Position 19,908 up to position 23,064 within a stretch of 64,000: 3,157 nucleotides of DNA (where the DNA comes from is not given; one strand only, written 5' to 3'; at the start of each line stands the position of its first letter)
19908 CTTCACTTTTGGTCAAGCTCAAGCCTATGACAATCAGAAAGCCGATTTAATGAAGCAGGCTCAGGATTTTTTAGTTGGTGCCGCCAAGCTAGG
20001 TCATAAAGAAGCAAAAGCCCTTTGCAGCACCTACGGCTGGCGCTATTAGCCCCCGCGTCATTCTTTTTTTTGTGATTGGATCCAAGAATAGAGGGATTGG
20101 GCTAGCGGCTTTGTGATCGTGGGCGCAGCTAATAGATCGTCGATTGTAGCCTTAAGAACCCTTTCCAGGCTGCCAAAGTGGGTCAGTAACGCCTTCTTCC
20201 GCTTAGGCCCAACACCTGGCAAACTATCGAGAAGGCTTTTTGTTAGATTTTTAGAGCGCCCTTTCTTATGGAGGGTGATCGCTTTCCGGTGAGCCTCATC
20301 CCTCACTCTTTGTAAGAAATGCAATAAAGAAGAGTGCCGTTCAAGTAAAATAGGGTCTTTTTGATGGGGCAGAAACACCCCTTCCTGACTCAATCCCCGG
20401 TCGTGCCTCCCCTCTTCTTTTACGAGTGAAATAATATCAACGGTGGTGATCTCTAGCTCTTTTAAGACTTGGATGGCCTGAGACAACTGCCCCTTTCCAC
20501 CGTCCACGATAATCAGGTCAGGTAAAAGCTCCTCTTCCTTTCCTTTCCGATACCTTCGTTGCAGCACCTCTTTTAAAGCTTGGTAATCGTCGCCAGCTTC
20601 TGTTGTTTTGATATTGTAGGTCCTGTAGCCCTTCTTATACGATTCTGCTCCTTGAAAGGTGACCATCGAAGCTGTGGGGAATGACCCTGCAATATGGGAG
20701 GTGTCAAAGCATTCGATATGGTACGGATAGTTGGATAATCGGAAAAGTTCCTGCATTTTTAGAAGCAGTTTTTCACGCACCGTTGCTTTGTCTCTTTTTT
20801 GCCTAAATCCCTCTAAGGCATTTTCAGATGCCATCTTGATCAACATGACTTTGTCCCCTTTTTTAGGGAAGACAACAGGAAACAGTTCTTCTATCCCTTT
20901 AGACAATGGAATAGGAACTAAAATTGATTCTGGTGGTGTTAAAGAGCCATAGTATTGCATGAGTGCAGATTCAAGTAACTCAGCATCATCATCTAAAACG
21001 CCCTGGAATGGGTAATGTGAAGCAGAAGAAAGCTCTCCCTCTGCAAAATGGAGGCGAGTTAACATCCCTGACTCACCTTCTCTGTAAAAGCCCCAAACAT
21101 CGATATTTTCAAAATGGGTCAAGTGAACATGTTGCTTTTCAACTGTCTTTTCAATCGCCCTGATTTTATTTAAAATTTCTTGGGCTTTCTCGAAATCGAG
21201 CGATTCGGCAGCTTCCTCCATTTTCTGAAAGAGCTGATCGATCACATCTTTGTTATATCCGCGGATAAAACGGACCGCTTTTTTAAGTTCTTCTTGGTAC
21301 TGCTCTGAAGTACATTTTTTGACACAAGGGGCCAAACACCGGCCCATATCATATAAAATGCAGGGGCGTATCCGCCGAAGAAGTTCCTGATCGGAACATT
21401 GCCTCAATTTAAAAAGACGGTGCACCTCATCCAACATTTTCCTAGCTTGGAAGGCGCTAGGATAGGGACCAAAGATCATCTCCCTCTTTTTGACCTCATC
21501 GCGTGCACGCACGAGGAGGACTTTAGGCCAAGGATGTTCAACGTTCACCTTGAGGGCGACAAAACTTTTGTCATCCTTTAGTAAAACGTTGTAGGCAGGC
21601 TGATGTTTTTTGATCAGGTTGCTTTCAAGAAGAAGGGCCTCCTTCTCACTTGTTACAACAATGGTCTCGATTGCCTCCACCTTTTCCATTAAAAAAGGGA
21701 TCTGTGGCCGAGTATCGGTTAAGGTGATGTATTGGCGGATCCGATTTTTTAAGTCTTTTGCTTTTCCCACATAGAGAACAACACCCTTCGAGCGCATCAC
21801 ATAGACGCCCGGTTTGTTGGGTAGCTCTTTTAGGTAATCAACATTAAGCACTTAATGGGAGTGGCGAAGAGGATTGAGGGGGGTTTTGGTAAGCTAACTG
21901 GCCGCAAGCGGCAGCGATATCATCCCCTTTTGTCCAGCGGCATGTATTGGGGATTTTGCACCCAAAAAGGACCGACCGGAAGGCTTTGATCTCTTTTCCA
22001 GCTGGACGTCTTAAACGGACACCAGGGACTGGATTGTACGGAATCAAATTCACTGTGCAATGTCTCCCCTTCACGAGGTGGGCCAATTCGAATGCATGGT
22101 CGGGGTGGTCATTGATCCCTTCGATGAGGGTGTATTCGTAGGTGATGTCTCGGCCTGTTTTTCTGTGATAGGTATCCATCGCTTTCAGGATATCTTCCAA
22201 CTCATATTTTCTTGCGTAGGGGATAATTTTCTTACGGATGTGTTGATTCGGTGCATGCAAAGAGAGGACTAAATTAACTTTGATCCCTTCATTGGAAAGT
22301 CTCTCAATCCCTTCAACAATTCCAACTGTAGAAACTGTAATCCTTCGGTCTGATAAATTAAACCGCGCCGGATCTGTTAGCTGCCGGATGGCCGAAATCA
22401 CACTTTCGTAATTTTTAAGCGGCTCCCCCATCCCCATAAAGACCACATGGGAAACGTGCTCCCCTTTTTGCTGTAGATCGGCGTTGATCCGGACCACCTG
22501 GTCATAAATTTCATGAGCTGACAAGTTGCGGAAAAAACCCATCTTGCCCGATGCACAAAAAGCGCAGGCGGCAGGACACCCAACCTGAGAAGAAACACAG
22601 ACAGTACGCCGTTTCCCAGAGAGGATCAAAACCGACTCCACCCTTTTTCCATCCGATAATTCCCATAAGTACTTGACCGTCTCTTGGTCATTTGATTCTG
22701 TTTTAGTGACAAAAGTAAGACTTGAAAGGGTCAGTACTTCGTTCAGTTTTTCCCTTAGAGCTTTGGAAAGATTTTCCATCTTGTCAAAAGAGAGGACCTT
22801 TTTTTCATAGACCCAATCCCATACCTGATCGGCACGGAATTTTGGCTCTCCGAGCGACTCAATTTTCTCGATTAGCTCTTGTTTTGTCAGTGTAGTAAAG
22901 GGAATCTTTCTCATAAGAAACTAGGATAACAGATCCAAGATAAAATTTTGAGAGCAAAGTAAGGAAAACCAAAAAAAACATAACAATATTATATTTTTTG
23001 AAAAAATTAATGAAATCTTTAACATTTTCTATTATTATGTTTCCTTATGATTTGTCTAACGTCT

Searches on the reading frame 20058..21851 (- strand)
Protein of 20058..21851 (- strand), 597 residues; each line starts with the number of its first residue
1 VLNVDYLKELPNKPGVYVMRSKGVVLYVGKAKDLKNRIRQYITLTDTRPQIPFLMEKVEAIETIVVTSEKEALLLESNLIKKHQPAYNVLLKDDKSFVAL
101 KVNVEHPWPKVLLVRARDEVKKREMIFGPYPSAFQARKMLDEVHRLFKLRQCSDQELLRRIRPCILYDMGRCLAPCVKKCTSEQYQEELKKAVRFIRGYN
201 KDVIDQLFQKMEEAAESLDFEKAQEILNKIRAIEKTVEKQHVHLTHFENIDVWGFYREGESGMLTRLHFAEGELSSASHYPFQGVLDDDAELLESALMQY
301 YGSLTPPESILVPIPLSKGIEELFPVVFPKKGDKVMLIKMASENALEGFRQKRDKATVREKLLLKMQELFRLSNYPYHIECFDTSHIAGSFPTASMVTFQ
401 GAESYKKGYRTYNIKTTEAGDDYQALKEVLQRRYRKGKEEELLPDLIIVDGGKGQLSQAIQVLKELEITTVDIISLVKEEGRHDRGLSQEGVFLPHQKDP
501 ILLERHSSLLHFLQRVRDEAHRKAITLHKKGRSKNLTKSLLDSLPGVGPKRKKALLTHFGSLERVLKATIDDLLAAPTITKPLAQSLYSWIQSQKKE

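Call 36: search_protein_families(library=pfam, proteins=[window:20058-21851:-], max_evalue=0.001)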
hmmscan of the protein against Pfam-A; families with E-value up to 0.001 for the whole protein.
window:20058-21851:- (597 aa): 7 families
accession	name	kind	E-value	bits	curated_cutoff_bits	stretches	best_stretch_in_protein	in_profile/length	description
PF08459.17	UvrC_RNaseH_dom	-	2e-54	184.2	22.3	1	367-525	1-159/159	UvrC RNAse H endonuclease domain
PF22920.2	UvrC_RNaseH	-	5.6e-16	58.9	24.3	1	249-351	1-115/116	UvrC Ribonuclease H-like domain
PF14520.12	HHH_5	-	3.6e-09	37.4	27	1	540-588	3-52/57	Helix-hairpin-helix domain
PF01541.30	GIY-YIG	-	4.7e-09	36.9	22.6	1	14-88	2-78/78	GIY-YIG catalytic domain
PF12826.13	HHH_2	-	4.9e-07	30.3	27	1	544-595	8-59/64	Helix-hairpin-helix motif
PF02151.25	UVR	-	1.3e-05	25.2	21.5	1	201-235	1-35/36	UvrB/uvrC motif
PF00633.29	HHH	-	0.00055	20.1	24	0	537-556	9-28/30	Helix-hairpin-helix motif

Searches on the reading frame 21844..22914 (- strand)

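Call 36: search_protein_families(library=pfam, proteins=[window:21844-22914:-], max_evalue=0.001)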
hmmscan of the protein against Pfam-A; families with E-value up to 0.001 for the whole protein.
window:21844-22914:- (356 aa): 2 families
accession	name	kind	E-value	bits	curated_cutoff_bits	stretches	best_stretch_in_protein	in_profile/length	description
PF21016.3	RlmN_N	-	1.7e-18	66.6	24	1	9-61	6-58/60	Ribosomal RNA large subunit methyltransferase N-terminal domain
PF04055.27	Radical_SAM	-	4.1e-16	60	29.5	1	108-277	2-165/166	Radical SAM superfamily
